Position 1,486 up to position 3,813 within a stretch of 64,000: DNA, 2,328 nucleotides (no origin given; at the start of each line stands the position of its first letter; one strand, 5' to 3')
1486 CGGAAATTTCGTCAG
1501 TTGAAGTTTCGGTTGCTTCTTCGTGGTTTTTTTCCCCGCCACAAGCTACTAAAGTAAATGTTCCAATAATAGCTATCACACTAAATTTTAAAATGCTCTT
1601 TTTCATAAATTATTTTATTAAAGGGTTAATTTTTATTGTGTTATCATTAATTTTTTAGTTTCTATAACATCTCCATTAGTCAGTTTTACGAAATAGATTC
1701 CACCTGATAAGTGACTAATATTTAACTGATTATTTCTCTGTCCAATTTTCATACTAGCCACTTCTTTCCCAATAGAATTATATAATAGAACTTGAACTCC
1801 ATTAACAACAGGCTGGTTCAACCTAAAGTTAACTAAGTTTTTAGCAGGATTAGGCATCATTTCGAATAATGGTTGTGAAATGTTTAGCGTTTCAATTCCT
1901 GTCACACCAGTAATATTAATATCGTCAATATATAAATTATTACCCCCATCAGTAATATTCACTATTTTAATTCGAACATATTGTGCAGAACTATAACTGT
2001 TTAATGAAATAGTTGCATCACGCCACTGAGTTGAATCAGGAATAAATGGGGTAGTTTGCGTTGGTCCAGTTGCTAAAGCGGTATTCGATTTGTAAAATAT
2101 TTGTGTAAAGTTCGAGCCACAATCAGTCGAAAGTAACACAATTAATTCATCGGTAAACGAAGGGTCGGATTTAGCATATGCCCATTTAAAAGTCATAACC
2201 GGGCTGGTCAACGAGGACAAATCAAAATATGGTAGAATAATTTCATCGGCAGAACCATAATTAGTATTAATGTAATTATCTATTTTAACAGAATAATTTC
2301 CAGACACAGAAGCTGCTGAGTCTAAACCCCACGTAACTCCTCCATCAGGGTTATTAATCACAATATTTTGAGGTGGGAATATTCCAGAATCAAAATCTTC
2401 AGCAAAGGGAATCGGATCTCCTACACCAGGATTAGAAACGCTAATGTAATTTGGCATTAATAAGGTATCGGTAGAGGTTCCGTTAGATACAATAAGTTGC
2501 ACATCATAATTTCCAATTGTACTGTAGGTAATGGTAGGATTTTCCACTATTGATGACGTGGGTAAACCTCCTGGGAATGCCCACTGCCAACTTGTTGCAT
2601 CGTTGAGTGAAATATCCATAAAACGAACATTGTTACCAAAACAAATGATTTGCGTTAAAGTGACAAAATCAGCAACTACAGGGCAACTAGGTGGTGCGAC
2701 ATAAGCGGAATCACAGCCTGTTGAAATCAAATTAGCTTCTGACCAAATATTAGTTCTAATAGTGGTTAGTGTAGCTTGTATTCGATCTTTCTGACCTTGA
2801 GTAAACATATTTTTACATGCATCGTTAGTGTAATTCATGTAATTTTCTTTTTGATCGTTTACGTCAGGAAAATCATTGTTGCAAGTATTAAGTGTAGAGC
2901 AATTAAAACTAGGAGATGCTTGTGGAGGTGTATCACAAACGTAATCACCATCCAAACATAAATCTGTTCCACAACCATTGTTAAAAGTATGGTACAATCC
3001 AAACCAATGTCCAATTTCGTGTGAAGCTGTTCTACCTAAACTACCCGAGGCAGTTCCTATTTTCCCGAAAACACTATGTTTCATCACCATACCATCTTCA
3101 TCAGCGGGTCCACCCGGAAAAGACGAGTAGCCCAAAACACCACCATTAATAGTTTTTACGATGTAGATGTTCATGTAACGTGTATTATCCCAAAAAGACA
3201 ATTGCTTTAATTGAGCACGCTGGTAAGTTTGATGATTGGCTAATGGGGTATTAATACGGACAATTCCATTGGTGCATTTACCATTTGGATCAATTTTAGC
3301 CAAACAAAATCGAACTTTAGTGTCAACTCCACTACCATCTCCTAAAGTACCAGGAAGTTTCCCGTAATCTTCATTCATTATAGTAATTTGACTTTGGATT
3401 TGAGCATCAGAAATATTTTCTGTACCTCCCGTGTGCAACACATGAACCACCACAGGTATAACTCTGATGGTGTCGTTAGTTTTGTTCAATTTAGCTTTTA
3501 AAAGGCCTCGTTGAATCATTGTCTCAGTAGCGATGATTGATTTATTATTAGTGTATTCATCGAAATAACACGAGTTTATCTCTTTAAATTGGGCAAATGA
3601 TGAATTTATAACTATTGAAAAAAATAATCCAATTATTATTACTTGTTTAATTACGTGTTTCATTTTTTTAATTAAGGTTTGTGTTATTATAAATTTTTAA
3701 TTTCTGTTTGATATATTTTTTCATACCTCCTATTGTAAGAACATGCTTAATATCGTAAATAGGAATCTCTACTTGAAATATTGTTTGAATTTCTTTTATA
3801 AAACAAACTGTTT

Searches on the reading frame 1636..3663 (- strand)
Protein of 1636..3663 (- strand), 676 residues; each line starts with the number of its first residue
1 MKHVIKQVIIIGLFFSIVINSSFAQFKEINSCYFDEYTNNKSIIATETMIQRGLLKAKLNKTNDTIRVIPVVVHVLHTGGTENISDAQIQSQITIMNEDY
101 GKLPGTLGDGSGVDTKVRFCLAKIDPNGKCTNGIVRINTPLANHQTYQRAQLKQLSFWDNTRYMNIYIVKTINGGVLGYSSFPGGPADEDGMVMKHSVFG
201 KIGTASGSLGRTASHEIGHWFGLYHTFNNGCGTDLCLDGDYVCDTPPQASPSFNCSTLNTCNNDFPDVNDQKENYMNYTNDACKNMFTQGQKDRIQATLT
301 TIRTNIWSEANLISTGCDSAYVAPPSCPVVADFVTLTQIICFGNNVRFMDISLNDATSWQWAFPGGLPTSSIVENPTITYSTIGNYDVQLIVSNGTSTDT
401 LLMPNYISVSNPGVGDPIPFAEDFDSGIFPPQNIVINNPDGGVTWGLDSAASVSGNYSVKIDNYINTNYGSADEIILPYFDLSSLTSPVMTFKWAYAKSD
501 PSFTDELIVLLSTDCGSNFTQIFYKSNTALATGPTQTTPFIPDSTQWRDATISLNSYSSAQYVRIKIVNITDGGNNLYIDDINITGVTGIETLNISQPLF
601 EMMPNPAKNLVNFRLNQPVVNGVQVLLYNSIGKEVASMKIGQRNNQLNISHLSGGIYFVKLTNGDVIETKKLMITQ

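Call 80: search_protein_families(library=pfam, proteins=[window:1636-3663:-], max_evalue=0.00001)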
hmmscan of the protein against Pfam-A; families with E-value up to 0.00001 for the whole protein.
window:1636-3663:- (676 aa): 4 families
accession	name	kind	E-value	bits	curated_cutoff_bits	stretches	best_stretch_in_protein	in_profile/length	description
PF05572.19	Peptidase_M43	-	4.7e-21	75.7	23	1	156-299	10-151/152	Pregnancy-associated plasma protein-A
PF18962.6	Por_Secre_tail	-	5.3e-13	49.5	27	1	604-674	3-75/75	Secretion system C-terminal sorting domain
PF18911.6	PKD_4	-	9.3e-07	29.3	27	1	331-400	6-76/85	PKD domain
PF00801.26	PKD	-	7.8e-06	26.2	23.5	0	343-399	14-72/80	PKD domain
